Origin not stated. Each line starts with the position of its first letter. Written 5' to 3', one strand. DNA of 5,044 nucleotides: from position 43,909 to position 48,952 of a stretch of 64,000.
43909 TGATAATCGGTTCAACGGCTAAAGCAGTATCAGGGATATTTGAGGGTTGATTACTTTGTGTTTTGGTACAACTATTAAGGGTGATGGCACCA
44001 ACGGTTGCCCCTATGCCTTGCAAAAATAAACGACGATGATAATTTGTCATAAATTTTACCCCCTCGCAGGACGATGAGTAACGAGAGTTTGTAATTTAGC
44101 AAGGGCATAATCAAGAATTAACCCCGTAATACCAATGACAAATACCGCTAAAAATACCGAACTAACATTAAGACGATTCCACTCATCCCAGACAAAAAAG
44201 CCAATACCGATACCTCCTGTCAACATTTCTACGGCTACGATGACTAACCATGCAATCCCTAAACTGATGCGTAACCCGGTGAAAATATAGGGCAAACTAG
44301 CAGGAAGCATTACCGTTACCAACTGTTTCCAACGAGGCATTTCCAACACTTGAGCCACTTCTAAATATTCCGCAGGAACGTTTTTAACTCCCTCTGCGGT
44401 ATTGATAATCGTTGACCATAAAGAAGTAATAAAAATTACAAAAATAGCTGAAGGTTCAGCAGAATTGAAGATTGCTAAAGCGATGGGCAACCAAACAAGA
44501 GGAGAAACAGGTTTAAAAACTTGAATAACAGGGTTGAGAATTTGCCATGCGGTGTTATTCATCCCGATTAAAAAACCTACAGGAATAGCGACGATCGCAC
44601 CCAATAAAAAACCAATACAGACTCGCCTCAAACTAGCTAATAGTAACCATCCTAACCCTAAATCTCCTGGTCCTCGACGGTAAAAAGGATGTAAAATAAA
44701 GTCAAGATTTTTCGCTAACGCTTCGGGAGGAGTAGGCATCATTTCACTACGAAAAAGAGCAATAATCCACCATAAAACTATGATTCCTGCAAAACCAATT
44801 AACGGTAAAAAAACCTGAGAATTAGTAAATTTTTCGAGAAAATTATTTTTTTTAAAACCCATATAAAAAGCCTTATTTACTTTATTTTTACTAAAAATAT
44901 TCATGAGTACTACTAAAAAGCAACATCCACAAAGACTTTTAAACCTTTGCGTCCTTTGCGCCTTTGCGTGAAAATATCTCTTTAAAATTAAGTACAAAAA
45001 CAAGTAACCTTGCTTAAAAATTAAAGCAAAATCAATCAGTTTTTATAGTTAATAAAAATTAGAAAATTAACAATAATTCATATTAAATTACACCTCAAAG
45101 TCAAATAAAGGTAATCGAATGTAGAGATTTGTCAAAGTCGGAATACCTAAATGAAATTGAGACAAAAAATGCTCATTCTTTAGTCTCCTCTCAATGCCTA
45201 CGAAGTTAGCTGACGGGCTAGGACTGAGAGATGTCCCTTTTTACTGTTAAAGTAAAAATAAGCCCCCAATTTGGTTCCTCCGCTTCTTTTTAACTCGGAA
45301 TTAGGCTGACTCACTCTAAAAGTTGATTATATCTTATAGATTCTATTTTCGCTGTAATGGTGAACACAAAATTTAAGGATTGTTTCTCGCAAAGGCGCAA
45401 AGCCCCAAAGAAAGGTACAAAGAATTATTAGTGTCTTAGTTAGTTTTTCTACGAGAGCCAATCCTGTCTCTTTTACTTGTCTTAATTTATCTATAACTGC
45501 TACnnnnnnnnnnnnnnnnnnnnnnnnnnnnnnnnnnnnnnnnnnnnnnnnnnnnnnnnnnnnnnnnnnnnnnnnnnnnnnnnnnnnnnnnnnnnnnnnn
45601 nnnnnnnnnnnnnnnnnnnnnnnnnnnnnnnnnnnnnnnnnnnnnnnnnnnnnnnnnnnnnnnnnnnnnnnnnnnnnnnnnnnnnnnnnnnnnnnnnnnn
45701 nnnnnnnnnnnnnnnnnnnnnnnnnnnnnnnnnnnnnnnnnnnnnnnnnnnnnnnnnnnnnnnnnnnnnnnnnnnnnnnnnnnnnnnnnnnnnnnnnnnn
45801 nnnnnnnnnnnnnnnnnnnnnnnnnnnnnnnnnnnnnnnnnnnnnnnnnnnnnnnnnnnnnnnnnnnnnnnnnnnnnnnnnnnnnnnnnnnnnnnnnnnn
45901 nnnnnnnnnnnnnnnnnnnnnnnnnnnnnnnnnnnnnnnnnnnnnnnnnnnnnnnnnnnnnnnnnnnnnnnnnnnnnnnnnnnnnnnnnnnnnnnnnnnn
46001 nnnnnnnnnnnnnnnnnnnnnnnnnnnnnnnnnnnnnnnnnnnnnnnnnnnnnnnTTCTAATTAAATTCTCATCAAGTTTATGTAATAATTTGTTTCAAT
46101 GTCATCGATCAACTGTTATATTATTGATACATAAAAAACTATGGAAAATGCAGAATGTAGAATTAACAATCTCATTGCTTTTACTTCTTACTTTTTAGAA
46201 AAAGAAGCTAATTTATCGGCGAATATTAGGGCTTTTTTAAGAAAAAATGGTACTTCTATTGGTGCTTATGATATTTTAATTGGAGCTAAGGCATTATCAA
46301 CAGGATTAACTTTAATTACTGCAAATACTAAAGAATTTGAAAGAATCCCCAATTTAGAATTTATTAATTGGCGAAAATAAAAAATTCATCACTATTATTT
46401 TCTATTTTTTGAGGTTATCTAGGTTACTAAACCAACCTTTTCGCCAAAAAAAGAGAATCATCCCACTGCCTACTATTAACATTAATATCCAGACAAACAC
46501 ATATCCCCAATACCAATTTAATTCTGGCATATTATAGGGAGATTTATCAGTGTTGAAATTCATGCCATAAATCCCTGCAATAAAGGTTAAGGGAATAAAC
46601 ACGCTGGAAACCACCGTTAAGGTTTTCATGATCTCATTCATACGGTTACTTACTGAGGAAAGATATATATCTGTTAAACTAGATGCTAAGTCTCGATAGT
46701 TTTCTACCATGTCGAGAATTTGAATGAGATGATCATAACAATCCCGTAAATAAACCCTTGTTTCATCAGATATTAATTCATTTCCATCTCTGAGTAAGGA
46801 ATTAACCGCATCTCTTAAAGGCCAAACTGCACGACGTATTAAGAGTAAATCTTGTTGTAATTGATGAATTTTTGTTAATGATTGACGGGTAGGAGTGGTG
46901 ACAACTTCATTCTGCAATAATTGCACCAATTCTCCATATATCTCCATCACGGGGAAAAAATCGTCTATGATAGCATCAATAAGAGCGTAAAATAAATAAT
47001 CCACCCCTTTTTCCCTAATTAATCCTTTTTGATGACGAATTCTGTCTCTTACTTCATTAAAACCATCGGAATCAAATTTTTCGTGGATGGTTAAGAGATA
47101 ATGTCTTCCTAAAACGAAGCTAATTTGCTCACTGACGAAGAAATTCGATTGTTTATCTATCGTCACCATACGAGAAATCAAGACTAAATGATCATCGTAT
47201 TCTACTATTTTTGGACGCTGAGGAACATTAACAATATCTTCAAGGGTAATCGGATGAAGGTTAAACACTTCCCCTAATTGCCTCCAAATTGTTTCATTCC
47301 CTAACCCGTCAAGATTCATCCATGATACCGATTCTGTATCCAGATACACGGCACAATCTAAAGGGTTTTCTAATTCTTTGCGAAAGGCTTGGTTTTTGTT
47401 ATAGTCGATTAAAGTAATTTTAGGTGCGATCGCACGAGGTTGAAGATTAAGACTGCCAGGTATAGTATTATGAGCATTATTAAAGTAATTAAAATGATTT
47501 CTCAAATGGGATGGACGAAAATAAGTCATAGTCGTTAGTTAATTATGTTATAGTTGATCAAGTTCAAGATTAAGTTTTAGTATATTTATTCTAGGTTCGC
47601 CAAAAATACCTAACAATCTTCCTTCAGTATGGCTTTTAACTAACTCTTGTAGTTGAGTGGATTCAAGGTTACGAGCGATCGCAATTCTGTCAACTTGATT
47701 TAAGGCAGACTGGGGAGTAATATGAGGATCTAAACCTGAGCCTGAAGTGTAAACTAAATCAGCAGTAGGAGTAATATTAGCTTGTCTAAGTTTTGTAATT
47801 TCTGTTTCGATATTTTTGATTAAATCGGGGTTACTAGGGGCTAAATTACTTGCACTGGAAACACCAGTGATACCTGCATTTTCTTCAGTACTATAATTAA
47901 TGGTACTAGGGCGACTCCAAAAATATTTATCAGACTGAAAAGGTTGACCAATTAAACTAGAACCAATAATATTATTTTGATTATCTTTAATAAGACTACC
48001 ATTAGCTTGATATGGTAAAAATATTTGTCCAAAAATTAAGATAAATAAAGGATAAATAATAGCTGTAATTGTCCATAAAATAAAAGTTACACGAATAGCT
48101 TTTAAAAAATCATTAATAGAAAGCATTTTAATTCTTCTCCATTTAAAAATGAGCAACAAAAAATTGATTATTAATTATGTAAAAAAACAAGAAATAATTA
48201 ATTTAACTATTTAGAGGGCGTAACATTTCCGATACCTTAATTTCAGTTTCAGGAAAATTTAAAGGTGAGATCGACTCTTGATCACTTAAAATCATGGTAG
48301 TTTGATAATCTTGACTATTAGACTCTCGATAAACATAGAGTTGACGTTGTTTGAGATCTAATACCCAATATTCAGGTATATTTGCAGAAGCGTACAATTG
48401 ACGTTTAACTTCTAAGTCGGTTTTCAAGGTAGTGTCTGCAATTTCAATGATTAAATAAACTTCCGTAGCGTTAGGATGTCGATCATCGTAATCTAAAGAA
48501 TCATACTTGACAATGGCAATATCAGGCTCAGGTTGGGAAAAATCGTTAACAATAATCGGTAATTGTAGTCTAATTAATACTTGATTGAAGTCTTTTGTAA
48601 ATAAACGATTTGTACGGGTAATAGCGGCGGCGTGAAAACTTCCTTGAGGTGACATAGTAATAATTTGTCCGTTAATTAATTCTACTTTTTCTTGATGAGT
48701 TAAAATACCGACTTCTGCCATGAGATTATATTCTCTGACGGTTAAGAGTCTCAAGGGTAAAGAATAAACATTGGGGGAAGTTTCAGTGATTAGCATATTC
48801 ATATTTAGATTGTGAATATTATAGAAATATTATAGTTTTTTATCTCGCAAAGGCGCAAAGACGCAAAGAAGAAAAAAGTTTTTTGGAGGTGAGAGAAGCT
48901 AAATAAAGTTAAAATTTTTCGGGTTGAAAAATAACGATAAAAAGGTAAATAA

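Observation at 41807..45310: c-di-AMP riboswitch controlling a nitrate/bicarbonate-family ABC transporter of unknown substrate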

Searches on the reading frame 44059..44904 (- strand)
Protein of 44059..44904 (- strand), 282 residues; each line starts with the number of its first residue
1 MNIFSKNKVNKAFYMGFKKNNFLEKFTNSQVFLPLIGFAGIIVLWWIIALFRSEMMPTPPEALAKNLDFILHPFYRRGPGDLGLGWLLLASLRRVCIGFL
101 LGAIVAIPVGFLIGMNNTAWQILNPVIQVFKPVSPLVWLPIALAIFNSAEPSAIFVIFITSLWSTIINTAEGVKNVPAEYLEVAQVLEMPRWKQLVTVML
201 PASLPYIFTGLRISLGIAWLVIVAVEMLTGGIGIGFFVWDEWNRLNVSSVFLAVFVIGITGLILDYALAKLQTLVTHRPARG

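Call 10: search_protein_families(library=ncbifam, proteins=[window:44059-44904:-], max_evalue=0.001)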
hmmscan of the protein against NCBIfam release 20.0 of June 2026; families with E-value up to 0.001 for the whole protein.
window:44059-44904:- (282 aa): 8 families
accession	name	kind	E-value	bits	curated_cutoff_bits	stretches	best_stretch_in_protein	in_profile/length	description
TIGR01183.1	ntrB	equivalog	1.8e-72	243.2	209.05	1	70-269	1-200/202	nitrate ABC transporter permease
NF007545.0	PRK10160.1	equivalog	7.6e-36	123.9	342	1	27-276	20-268/275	taurine ABC transporter permease TauC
NF040733.1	ABC_perm_U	equivalog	4.5e-32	111.5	295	1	29-276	6-246/251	ABC transporter permease subunit SaoP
NF008470.0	PRK11365.1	equivalog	1.1e-19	70.9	347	1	87-272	60-246/263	aliphatic sulfonate ABC transporter permease SsuC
TIGR03416.1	ABC_choXWV_perm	equivalog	3e-13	49.9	363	1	90-265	90-264/267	choline ABC transporter permease subunit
NF008196.0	PRK10952.1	equivalog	2.1e-09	36.7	439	1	92-266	150-323/356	glycine betaine/L-proline ABC transporter permease ProW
TIGR01097.1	PhnE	equivalog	0.00019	21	216.7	1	88-272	61-248/252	phosphonate ABC transporter, permease protein PhnE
TIGR00974.1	3a0107s02c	equivalog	0.00089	18.5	193.45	0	164-216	143-195/272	phosphate ABC transporter permease PstA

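Call 11: search_protein_families(library=pfam, proteins=[window:44059-44904:-], max_evalue=0.001)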
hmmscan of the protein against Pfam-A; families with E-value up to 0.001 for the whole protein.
window:44059-44904:- (282 aa): 1 family
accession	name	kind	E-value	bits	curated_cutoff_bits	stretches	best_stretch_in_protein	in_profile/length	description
PF00528.27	BPD_transp_1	-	3.8e-23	82.6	26.4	1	106-268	1-175/184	Binding-protein-dependent transport system inner membrane component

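Call 71: search_solved_structures(query=window:44059-44904:-, max_evalue=1e-10, show_alignments=3)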
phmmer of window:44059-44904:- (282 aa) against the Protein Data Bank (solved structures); distinct sequences matched with E-value up to 1e-10: 2.
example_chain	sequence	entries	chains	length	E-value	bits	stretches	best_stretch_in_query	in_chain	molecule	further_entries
8w9m_B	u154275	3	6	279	6e-67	229.2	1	23-268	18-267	Nitrate transport permease protein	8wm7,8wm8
9u9z_A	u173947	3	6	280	2.8e-64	220.5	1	18-275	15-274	CmpB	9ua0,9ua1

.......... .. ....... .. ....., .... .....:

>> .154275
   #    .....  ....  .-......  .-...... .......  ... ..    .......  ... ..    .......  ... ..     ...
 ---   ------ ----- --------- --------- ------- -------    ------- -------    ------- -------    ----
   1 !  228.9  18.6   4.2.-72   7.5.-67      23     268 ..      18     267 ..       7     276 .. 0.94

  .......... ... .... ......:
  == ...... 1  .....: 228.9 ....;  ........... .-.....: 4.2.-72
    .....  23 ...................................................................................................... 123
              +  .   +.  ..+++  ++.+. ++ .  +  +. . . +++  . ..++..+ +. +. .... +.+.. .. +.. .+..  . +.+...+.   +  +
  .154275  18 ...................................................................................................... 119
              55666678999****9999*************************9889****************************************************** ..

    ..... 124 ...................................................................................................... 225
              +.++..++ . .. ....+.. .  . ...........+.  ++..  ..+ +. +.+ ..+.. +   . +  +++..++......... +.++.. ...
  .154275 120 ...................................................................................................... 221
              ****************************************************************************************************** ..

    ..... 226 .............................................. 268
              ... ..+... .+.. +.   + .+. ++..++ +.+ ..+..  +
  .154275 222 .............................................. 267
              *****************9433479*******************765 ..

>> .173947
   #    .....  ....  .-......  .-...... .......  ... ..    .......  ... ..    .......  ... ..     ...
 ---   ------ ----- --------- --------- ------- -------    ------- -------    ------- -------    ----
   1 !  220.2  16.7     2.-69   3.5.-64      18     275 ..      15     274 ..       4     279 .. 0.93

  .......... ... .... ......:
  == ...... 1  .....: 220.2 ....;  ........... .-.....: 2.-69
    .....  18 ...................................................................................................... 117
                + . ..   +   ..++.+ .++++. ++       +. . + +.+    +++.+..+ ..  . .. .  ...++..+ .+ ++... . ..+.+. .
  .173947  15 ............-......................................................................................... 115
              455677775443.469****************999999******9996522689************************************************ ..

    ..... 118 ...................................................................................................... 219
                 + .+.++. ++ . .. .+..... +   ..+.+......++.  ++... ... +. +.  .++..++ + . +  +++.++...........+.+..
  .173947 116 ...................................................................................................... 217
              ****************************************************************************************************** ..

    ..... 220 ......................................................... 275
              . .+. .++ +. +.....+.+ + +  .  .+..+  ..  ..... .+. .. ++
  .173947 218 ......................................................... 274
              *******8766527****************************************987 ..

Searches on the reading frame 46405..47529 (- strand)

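Call 22: search_protein_families(library=pfam, proteins=[window:46405-47529:-], max_evalue=0.00001)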
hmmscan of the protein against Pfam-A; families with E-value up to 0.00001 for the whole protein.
window:46405-47529:- (375 aa): 1 family
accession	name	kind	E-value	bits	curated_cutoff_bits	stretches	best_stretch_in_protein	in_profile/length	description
PF01544.23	CorA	-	1.3e-67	228.6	27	1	67-362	3-289/292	CorA-like Mg2+ transporter protein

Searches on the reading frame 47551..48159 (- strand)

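Call 22: search_protein_families(library=pfam, proteins=[window:47551-48159:-], max_evalue=0.00001)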
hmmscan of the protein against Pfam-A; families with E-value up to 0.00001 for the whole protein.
window:47551-48159:- (203 aa): 1 family
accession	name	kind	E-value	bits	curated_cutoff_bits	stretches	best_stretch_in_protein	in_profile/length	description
PF02669.20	KdpC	-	1e-66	224.6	24.1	1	19-202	2-182/182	K+-transporting ATPase, c chain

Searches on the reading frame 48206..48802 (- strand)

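Call 22: search_protein_families(library=pfam, proteins=[window:48206-48802:-], max_evalue=0.00001)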
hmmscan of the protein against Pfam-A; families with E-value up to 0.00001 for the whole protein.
window:48206-48802:- (199 aa): 1 family
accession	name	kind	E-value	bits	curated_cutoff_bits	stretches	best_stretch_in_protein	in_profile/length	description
PF05685.18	Uma2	-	7.8e-33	113.8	27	1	29-190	8-171/172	Putative restriction endonuclease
